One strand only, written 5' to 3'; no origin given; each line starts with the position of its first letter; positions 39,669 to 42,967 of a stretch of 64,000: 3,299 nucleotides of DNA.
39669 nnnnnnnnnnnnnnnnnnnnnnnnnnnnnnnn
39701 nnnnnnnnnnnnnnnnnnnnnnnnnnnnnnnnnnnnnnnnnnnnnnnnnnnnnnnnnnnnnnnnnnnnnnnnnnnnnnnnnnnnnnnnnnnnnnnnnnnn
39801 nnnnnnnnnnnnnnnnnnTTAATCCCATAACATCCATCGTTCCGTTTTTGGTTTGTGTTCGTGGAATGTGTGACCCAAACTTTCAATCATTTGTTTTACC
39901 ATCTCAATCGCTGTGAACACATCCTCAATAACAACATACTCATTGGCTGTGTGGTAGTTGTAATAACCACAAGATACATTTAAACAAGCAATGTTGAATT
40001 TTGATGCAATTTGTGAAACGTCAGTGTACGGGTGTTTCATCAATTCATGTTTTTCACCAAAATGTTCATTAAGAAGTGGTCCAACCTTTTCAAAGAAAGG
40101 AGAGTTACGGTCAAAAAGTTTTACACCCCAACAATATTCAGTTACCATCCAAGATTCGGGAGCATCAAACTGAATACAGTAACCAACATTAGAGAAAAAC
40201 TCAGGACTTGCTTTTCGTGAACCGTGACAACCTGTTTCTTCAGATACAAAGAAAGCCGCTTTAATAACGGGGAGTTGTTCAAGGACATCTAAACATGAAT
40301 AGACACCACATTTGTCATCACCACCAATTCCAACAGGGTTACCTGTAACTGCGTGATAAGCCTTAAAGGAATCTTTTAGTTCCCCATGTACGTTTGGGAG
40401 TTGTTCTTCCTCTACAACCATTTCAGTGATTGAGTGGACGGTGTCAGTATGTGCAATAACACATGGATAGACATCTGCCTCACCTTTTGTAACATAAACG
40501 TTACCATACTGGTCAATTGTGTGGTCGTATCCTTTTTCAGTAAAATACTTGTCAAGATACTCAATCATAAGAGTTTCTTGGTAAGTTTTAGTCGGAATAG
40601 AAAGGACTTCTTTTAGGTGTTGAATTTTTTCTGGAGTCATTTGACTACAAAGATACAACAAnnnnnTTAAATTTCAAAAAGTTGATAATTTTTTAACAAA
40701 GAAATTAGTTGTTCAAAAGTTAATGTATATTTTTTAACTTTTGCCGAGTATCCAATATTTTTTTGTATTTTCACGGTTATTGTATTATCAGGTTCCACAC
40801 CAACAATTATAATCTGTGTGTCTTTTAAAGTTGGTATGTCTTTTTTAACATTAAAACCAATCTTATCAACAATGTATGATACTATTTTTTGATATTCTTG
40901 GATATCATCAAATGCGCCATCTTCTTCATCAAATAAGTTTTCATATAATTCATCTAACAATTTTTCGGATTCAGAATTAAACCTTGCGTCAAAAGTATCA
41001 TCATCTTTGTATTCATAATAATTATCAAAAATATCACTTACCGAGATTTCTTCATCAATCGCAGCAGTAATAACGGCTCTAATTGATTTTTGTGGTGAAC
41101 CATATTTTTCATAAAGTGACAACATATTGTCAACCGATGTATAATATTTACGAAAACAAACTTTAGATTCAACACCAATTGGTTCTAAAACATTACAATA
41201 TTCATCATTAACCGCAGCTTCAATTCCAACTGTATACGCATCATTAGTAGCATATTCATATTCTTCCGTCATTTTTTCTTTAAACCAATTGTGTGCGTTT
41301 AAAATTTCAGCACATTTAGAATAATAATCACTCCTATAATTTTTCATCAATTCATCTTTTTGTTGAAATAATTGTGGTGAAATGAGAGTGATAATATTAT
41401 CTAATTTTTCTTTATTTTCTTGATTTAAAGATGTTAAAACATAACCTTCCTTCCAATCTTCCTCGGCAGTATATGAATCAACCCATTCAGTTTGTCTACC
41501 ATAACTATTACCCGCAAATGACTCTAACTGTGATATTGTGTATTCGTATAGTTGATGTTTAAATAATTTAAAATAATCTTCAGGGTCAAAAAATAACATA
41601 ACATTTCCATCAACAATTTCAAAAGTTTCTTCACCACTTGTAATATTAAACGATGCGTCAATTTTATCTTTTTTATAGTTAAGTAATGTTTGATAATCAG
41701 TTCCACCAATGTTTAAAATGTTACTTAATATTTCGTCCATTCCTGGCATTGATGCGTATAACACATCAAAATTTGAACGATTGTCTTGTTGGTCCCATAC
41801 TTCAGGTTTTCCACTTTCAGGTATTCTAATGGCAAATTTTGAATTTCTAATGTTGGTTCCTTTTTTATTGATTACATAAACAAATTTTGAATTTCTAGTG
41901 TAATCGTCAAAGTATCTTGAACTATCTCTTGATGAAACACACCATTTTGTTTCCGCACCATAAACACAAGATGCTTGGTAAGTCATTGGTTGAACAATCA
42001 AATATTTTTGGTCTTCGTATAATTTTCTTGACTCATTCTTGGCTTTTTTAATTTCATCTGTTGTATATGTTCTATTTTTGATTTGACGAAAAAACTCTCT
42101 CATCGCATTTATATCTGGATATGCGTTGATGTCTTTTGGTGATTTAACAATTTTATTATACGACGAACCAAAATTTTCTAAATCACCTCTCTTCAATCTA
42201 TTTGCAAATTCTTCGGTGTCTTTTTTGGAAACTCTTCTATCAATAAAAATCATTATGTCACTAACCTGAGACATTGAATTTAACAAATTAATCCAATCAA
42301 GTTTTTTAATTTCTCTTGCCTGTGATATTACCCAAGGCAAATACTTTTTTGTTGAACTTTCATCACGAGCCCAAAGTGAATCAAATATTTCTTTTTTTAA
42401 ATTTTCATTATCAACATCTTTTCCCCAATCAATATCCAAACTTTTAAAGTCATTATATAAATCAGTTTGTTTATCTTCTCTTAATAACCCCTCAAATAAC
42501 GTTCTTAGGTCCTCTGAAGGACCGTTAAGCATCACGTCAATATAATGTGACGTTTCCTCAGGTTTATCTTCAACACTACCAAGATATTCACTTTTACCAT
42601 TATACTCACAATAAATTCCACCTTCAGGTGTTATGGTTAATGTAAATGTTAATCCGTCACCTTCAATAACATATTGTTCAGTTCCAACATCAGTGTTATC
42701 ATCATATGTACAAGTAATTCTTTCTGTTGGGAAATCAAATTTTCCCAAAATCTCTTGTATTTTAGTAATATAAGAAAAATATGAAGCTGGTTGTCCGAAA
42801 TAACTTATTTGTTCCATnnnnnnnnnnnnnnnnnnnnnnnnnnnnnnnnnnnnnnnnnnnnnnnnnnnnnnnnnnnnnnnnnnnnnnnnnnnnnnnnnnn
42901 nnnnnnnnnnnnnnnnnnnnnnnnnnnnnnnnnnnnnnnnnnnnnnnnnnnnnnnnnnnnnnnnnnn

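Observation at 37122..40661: N-domain-less ClpC-like unfoldase divergent from a UVR-motif protein and convergent with a zinc peptidase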

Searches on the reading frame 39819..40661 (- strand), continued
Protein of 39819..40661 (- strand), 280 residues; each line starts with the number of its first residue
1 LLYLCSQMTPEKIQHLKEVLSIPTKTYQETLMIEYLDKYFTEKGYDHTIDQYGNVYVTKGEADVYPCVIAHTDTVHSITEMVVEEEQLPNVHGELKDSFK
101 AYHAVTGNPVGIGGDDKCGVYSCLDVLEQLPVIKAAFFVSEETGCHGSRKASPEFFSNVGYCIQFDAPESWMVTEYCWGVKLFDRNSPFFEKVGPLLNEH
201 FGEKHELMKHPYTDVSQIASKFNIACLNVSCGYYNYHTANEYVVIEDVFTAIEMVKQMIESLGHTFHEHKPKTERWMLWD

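Call 86: get_annotated_region(hit=H83, flank=4000)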
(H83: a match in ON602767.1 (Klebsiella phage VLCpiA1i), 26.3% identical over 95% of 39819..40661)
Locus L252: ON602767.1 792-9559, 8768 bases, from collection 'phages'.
description: Klebsiella phage VLCpiA1i, complete genome.
organism: Klebsiella phage VLCpiA1i (NCBI taxid 2874860)
taxonomy: Viruses; Duplodnaviria; Heunggongvirae; Uroviricota; Caudoviricetes; Autographiviridae; Slopekvirinae; Drulisvirus
host: Klebsiella pneumoniae; source: soil and water; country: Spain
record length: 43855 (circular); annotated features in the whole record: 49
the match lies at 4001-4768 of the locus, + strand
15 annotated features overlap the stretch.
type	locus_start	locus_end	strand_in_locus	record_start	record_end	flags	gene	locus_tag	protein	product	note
CDS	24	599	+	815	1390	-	-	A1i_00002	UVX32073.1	hypothetical protein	-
CDS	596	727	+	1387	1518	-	-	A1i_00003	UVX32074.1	hypothetical protein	-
CDS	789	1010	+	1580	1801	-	-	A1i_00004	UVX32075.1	hypothetical protein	-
CDS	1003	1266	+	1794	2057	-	-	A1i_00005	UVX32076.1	hypothetical protein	-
CDS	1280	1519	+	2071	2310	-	-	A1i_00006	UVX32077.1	hypothetical protein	-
CDS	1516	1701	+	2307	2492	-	-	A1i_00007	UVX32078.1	hypothetical protein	-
CDS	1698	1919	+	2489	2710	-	-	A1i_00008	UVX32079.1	hypothetical protein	-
CDS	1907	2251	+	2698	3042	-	-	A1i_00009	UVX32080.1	hypothetical protein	-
CDS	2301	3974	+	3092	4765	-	-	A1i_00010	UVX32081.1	hypothetical protein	-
CDS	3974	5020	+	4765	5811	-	-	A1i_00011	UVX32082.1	peptidase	-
CDS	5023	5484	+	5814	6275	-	-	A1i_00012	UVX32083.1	hypothetical protein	-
CDS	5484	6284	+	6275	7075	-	-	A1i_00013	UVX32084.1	DNA primase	-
CDS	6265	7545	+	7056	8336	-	-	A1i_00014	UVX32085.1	DnaB-like replicative helicase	-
CDS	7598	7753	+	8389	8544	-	-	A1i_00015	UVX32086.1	hypothetical protein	-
CDS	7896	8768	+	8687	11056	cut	-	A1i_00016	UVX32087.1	DNA polymerase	-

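Call 93: search_protein_families(library=padloc, proteins=[window:39819-40661:-], max_evalue=0.001)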
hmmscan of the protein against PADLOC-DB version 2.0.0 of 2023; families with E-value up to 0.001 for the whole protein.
window:39819-40661:- (280 aa): 0 families

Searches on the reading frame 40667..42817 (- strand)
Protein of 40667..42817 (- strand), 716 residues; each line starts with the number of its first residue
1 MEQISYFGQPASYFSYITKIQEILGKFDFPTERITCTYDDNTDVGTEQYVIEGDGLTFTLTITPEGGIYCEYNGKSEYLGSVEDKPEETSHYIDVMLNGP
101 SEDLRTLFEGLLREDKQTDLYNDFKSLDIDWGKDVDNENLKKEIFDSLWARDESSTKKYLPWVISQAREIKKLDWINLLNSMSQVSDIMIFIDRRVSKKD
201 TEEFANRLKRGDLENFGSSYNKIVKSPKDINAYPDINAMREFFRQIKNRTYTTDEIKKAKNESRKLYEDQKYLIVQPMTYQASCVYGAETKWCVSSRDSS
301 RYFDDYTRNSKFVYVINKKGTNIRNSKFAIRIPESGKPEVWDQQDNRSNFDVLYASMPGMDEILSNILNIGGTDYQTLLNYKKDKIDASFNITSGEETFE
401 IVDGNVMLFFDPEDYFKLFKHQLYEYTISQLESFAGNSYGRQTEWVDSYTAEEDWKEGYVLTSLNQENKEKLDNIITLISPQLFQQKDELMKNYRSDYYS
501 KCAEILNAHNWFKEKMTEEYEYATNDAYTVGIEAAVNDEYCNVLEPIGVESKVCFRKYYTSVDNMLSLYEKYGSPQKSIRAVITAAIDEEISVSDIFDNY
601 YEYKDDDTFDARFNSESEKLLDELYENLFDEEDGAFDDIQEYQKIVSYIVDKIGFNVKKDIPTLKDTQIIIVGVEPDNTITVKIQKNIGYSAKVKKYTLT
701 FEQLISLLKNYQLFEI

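Call 3: search_protein_families(library=pfam, proteins=[window:40667-42817:-], max_evalue=0.01)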
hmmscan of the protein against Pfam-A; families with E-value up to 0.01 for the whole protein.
window:40667-42817:- (716 aa): 0 families
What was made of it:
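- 40667..42817 (-): Conserved 716-aa protein of unknown function, upstream of the peptidase on the same strand. No Pfam hit (call 3).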

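Call 28: search_protein_families(library=phrogs, proteins=[window:40667-42817:-], max_evalue=0.001)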
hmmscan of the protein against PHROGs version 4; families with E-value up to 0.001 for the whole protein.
window:40667-42817:- (716 aa): 1 family
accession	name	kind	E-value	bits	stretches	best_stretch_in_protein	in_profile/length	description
phrog_17056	-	unknown function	3.2e-10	40.9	1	244-333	102-189/420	-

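Call 93: search_protein_families(library=padloc, proteins=[window:40667-42817:-], max_evalue=0.001)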
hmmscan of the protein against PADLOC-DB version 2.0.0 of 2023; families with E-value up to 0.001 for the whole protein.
window:40667-42817:- (716 aa): 0 families
